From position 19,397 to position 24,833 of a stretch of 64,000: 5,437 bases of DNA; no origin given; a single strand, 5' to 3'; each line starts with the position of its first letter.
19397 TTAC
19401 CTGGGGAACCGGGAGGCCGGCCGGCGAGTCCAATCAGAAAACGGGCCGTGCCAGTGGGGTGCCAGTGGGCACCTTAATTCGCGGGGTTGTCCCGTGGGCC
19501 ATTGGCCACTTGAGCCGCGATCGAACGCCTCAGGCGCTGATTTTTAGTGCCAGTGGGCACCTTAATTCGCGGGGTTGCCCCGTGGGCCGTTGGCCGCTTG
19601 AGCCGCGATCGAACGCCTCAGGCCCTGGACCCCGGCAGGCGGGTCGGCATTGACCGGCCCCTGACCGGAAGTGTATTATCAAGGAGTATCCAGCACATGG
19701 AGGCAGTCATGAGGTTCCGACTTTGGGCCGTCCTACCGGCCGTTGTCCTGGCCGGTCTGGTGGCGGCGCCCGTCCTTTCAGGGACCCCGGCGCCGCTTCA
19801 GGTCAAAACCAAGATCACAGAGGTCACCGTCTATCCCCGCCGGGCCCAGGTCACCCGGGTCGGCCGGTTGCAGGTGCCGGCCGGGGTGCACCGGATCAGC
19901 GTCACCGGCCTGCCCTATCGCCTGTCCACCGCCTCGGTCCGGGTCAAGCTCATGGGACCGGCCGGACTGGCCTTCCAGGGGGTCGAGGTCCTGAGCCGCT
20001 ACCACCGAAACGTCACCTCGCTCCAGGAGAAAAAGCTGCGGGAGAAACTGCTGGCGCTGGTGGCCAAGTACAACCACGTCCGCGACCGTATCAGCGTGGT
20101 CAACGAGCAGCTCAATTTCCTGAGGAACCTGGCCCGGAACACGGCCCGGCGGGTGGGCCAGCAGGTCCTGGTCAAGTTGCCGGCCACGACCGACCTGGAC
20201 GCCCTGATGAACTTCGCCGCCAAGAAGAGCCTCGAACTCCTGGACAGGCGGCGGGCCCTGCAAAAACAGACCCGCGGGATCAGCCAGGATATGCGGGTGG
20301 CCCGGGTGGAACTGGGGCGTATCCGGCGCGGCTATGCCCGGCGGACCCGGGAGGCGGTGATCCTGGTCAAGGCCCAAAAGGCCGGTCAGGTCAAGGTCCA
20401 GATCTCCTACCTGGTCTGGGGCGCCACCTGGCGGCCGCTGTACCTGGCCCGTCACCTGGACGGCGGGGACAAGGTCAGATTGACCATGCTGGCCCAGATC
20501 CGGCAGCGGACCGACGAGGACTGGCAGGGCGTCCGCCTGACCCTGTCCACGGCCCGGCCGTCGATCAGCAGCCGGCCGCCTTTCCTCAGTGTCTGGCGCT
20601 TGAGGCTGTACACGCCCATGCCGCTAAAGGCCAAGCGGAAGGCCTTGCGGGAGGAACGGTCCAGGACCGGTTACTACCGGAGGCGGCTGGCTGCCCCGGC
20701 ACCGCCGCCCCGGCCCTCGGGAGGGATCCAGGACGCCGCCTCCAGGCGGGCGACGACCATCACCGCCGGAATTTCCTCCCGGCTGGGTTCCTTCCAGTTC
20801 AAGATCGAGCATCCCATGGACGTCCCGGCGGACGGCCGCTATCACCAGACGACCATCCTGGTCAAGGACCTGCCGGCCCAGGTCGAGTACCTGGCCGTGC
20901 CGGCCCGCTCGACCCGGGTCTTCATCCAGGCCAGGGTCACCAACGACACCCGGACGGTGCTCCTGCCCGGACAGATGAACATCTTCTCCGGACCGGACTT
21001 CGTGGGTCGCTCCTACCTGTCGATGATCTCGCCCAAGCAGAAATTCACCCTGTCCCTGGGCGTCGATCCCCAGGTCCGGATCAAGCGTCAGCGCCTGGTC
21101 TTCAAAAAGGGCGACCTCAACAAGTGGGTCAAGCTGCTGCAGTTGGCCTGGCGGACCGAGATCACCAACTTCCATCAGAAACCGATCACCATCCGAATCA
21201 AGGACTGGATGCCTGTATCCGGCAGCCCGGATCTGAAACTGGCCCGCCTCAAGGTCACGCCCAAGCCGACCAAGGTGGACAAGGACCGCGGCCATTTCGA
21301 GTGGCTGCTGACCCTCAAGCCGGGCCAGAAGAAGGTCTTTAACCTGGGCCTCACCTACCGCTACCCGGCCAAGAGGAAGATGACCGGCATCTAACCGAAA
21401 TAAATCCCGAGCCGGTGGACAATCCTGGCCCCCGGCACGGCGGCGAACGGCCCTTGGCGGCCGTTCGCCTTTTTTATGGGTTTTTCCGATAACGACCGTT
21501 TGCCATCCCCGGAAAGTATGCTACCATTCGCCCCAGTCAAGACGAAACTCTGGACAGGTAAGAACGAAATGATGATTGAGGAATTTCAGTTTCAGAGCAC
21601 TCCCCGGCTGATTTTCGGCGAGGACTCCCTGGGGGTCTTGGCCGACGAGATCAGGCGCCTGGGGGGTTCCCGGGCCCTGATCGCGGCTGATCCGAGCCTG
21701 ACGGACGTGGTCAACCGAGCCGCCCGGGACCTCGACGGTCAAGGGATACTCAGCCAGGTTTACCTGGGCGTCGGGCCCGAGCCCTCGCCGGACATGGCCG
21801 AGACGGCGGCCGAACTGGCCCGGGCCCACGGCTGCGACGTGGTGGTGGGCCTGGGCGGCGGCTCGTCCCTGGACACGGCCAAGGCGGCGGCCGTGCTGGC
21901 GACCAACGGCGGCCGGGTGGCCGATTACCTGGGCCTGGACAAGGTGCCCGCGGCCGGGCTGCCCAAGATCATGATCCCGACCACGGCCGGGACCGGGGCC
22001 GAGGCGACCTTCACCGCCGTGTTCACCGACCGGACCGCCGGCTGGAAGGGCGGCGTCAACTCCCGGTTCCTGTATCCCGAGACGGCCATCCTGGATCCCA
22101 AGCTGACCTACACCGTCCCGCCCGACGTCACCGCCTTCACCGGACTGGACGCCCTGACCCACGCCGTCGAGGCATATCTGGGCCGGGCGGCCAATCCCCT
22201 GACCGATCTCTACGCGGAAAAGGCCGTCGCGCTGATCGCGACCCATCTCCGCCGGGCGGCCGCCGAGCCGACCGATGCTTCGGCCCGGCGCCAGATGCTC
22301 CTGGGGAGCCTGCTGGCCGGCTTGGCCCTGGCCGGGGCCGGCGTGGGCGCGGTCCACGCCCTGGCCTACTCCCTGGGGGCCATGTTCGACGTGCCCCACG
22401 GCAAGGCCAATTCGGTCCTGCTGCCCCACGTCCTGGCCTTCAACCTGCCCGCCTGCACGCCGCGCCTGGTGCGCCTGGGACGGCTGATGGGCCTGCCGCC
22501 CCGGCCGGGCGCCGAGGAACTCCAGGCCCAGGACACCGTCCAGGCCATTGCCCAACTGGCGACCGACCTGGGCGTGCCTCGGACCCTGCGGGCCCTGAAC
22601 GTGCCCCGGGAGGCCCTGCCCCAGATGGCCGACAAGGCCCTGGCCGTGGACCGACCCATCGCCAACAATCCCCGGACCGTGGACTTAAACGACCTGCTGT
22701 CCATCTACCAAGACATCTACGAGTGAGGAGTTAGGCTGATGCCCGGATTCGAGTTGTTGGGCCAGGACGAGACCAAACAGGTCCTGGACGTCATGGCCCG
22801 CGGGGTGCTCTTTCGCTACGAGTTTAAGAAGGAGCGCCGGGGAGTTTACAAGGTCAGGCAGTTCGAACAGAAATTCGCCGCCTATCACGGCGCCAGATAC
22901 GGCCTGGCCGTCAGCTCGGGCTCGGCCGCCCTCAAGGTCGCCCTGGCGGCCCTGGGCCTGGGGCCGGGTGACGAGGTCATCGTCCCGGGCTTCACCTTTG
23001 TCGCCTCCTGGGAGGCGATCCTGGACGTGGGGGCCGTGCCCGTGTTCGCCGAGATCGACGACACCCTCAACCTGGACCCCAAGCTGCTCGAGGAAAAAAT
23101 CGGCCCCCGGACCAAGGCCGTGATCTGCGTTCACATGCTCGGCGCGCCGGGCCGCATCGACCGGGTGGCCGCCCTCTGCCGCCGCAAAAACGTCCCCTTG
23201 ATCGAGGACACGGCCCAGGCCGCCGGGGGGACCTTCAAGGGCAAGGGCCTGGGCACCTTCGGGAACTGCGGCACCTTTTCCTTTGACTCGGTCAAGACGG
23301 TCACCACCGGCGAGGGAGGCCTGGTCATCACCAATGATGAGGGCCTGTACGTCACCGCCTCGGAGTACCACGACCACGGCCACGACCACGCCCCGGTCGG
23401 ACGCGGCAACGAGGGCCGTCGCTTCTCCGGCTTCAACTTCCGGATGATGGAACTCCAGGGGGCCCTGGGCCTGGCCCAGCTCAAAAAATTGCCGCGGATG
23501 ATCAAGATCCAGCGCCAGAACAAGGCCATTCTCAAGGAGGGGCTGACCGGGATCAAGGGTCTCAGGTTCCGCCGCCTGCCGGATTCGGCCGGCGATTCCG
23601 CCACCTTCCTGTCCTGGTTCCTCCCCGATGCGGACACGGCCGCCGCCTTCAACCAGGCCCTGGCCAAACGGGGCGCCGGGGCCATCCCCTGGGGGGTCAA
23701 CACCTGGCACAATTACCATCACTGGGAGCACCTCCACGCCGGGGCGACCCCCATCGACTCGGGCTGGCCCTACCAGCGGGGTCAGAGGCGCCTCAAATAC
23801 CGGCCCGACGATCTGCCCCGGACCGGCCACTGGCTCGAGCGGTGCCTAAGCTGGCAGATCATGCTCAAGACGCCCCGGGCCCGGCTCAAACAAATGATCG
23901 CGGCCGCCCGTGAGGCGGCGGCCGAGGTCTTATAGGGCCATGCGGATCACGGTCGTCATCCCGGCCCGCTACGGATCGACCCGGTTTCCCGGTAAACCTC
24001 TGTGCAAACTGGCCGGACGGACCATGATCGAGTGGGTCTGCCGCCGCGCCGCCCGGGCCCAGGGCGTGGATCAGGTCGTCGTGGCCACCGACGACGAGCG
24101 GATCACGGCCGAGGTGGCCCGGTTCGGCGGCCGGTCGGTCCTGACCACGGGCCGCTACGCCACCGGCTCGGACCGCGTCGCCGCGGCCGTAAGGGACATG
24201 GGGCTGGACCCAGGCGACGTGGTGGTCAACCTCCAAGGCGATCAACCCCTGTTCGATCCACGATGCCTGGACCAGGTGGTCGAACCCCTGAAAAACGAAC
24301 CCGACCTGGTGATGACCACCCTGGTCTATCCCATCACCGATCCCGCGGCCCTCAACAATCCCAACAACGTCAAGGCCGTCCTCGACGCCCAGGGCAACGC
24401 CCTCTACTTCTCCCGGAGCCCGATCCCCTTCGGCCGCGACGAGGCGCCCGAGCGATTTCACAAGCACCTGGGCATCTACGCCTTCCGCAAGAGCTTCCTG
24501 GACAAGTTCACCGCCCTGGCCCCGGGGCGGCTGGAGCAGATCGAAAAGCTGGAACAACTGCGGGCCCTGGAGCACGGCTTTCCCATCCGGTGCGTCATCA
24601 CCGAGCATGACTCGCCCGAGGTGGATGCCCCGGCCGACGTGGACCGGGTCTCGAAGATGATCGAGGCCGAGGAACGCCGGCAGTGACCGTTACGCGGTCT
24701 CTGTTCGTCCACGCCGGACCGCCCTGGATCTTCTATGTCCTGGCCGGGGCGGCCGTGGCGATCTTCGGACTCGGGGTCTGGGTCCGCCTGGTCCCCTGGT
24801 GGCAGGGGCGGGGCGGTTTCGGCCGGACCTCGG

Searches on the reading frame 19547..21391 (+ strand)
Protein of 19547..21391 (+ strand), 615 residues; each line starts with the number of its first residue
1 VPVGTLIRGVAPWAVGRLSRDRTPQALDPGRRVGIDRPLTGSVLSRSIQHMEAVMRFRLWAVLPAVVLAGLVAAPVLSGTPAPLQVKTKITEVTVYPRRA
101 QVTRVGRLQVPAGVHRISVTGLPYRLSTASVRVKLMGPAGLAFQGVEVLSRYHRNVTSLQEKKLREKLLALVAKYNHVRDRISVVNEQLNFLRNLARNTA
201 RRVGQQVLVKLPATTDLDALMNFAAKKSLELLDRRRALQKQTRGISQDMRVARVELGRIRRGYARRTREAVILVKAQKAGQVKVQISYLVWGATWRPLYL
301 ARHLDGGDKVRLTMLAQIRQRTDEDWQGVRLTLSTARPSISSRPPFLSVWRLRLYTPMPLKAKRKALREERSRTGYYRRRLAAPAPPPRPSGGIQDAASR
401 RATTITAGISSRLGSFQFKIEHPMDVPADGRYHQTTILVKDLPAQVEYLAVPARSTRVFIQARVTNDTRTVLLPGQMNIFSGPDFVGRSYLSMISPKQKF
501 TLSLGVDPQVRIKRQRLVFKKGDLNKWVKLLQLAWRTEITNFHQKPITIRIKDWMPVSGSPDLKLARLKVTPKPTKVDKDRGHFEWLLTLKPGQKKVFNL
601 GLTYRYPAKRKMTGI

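Call 35: search_protein_families(library=pfam, proteins=[window:19547-21391:+], max_evalue=0.00001)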
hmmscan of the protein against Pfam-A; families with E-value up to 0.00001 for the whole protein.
window:19547-21391:+ (615 aa): 2 families
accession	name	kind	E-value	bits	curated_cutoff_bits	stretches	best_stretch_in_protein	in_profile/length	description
PF13598.12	DUF4139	-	2e-46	158.8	31.8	1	284-607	1-204/205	Domain of unknown function (DUF4139)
PF13600.11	DUF4140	-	3.5e-20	72.7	27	1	93-192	1-98/98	N-terminal domain of unknown function (DUF4140)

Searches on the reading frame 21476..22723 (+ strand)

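Call 35: search_protein_families(library=pfam, proteins=[window:21476-22723:+], max_evalue=0.00001)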
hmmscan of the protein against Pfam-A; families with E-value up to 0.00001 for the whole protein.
window:21476-22723:+ (416 aa): 3 families
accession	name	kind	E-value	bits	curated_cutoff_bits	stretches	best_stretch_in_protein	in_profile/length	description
PF25137.1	ADH_Fe_C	-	1.3e-57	195.1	27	1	219-415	1-194/194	Fe-containing alcohol dehydrogenase family, C-terminal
PF00465.25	Fe-ADH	-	2.4e-46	157.8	31.3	1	43-208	2-168/168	Iron-containing alcohol dehydrogenase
PF13685.12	Fe-ADH_2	-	9.2e-10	39.1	28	1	47-141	2-96/149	Iron-containing alcohol dehydrogenase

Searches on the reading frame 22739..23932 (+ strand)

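Call 35: search_protein_families(library=pfam, proteins=[window:22739-23932:+], max_evalue=0.00001)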
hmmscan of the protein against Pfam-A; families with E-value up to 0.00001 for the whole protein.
window:22739-23932:+ (398 aa): 3 families
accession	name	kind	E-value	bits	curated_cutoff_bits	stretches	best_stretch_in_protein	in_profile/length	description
PF01041.23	DegT_DnrJ_EryC1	-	4.2e-85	286.6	19.8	1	38-330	25-318/360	DegT/DnrJ/EryC1/StrS aminotransferase family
PF00155.27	Aminotran_1_2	-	4.2e-07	29.9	19.7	1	41-159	46-187/361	Aminotransferase class I and II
PF01053.26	Cys_Met_Meta_PP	-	4.9e-06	25.8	27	1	29-162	44-178/381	Cys/Met metabolism PLP-dependent enzyme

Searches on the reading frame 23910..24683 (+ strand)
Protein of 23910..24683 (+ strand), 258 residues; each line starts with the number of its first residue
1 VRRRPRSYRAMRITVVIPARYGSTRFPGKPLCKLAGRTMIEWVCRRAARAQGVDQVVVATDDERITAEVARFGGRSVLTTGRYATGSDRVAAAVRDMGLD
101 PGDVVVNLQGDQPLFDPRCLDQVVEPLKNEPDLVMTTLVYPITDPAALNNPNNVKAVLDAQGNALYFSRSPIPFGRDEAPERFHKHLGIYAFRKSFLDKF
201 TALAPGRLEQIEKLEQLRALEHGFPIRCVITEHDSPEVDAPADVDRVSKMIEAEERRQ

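Call 35: search_protein_families(library=pfam, proteins=[window:23910-24683:+], max_evalue=0.00001)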
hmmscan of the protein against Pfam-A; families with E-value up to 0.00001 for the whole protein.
window:23910-24683:+ (258 aa): 2 families
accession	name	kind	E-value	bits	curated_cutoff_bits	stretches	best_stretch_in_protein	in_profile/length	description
PF02348.25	CTP_transf_3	-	7.9e-59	199.5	22.6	1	15-223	2-214/217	Cytidylyltransferase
PF12804.13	NTP_transf_3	-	1.3e-11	45.3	27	1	28-135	15-120/160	MobA-like NTP transferase domain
